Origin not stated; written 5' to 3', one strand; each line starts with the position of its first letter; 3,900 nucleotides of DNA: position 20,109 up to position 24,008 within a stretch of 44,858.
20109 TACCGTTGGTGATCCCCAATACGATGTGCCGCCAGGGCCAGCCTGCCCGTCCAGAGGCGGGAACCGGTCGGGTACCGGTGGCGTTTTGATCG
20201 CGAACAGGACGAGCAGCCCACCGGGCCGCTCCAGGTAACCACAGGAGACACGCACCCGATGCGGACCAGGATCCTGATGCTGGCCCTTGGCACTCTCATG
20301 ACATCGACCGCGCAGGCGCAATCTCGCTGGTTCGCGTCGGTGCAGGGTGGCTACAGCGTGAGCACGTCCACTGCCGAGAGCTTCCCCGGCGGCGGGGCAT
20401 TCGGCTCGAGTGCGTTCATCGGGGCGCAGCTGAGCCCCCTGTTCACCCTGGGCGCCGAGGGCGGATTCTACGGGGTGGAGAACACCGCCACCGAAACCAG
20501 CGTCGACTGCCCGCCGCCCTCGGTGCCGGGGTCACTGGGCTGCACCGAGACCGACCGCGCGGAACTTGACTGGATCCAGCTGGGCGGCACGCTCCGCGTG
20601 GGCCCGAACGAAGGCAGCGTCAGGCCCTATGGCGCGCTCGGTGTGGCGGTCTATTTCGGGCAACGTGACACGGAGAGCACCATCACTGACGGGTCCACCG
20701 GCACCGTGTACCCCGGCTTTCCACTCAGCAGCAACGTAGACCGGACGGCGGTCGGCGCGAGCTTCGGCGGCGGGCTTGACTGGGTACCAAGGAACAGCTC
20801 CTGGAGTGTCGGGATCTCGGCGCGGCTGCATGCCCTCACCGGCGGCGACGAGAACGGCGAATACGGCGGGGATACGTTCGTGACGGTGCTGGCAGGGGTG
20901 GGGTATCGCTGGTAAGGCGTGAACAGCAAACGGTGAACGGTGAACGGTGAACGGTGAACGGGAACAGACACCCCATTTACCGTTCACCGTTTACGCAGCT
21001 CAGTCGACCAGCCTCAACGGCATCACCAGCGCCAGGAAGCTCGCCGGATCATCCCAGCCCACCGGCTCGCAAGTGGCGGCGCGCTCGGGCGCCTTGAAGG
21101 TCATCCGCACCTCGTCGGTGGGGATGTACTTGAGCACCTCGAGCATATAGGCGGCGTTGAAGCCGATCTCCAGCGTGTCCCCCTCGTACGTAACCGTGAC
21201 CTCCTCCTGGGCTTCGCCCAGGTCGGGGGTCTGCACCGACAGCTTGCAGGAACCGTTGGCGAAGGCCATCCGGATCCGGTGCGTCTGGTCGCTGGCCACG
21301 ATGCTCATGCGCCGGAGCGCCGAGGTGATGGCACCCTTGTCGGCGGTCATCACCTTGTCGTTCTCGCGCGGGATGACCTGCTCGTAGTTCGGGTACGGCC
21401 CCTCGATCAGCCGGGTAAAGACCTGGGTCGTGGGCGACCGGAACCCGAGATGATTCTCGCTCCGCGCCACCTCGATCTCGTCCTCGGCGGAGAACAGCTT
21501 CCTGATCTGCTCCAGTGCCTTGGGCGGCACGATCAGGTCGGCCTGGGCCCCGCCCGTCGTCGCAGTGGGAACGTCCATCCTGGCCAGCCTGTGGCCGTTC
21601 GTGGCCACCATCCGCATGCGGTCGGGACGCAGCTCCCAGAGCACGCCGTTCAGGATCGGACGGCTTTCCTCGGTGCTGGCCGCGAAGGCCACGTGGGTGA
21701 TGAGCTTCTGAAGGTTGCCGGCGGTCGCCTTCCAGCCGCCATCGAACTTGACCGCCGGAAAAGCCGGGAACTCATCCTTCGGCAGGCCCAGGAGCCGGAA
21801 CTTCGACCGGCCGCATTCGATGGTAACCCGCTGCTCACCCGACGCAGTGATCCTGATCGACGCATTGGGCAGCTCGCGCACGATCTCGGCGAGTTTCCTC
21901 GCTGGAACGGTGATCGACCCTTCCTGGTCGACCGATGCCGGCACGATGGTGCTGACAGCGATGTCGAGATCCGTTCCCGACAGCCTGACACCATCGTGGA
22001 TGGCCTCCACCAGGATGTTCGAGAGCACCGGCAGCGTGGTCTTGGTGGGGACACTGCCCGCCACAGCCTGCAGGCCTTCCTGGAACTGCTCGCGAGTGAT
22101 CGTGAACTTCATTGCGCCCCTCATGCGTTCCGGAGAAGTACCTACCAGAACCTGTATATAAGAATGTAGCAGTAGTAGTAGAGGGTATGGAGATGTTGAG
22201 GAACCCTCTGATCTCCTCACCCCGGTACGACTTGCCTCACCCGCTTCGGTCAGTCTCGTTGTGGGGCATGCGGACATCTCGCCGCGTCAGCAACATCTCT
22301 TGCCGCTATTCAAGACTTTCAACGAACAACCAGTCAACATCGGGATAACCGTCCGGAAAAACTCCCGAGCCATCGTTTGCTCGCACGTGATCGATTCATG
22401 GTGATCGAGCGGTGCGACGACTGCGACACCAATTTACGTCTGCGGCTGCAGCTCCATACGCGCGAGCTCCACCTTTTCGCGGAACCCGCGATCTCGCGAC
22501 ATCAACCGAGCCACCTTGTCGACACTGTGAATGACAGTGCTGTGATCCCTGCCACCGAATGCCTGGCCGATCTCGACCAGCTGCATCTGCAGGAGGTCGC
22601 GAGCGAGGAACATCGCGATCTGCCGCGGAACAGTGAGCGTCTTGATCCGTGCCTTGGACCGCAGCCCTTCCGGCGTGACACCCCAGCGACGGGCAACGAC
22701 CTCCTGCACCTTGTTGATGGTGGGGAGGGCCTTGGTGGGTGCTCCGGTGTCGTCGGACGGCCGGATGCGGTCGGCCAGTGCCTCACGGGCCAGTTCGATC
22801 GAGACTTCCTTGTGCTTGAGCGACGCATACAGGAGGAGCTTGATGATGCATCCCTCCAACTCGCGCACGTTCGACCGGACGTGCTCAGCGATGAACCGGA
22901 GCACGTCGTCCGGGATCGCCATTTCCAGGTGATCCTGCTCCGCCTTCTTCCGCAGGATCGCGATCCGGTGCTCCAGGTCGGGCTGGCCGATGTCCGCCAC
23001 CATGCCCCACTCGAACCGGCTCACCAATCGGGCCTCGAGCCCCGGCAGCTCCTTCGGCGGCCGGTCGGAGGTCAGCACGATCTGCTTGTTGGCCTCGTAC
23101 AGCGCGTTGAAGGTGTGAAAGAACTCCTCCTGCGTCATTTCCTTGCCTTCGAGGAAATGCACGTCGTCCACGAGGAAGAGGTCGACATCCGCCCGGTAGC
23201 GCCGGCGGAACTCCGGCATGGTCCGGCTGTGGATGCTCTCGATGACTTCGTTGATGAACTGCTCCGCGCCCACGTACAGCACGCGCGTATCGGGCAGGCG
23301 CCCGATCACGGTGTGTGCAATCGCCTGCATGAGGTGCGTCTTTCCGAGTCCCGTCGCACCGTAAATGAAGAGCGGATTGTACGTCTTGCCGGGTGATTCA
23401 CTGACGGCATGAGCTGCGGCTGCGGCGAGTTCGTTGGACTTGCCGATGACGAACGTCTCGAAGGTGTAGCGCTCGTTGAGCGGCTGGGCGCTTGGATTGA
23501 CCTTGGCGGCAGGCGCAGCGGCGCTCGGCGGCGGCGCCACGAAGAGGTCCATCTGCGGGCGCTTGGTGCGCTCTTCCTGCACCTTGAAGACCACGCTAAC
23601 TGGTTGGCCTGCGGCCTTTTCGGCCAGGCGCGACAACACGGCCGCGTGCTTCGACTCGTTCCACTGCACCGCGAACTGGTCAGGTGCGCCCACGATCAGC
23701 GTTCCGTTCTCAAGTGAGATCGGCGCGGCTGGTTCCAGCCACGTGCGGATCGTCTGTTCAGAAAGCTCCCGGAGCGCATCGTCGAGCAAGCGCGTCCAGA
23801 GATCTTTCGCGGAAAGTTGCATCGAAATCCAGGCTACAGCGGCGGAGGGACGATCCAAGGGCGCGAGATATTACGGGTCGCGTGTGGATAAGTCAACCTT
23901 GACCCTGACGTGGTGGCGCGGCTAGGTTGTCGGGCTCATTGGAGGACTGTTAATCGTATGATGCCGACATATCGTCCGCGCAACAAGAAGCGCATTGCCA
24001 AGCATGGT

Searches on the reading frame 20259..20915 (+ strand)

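Call 54: search_protein_families(library=pfam, proteins=[window:20259-20915:+], max_evalue=0.0001)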
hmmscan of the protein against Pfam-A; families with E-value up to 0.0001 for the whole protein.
window:20259-20915:+ (218 aa): 1 family
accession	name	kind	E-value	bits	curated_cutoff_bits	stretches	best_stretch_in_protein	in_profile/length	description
PF13505.12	OMP_b-brl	-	4.9e-11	43.5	28.7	1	7-217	3-174/175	Outer membrane protein beta-barrel domain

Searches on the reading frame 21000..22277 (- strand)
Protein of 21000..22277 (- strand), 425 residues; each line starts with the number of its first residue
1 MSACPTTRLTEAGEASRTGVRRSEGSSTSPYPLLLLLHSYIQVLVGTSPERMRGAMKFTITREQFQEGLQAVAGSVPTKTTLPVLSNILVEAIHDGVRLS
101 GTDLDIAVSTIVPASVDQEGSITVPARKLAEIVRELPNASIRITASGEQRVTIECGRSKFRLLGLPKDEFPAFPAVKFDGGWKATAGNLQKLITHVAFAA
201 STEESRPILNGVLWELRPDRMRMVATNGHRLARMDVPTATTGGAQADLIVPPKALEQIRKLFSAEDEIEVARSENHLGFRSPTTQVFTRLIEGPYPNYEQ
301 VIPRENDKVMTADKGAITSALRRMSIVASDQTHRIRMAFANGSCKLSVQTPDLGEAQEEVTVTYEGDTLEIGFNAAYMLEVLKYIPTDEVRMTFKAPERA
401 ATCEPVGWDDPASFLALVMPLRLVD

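Call 54: search_protein_families(library=pfam, proteins=[window:21000-22277:-], max_evalue=0.0001)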
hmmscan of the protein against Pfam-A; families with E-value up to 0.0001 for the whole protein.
window:21000-22277:- (425 aa): 3 families
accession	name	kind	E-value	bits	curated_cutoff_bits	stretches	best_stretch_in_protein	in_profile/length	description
PF00712.24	DNA_pol3_beta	-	1.3e-39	135.5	24.4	1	56-173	1-119/120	DNA polymerase III beta subunit, N-terminal domain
PF02767.21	DNA_pol3_beta_2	-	1.2e-32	113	27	1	188-297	6-116/116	DNA polymerase III beta subunit, central domain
PF02768.20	DNA_pol3_beta_3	-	2.1e-27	95.8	27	1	300-408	2-110/121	DNA polymerase III beta subunit, C-terminal domain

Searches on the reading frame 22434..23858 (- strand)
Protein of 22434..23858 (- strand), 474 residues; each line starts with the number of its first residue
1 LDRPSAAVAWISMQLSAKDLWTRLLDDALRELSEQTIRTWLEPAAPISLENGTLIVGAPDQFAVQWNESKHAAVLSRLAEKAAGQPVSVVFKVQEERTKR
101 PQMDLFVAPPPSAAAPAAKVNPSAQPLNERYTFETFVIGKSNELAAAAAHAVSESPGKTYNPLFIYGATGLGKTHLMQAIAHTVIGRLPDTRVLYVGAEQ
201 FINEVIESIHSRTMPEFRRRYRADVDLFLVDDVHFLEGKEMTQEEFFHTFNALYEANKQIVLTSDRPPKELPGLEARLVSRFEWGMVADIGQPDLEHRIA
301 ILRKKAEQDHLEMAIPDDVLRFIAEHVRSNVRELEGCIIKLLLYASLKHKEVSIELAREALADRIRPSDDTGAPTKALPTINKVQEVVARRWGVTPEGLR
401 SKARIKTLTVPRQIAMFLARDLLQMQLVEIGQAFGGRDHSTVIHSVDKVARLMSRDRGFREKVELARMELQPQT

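Call 54: search_protein_families(library=pfam, proteins=[window:22434-23858:-], max_evalue=0.0001)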
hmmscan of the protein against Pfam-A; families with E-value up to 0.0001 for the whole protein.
window:22434-23858:- (474 aa): 4 families
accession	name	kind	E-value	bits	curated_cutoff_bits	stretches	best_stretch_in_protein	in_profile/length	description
PF00308.24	Bac_DnaA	-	9.6e-70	234.4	23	1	127-288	1-161/162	Bacterial DnaA ATPAse domain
PF08299.17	Bac_DnaA_C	-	1.7e-25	89.2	31.5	1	381-449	1-69/69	Bacterial dnaA protein helix-turn-helix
PF11638.13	DnaA_N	-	1.2e-07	31.8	24.6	1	19-79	2-63/65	DnaA N-terminal domain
PF01695.23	IstB_IS21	-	1.7e-07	31.5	24.1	1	163-267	95-195/238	IstB-like ATP binding protein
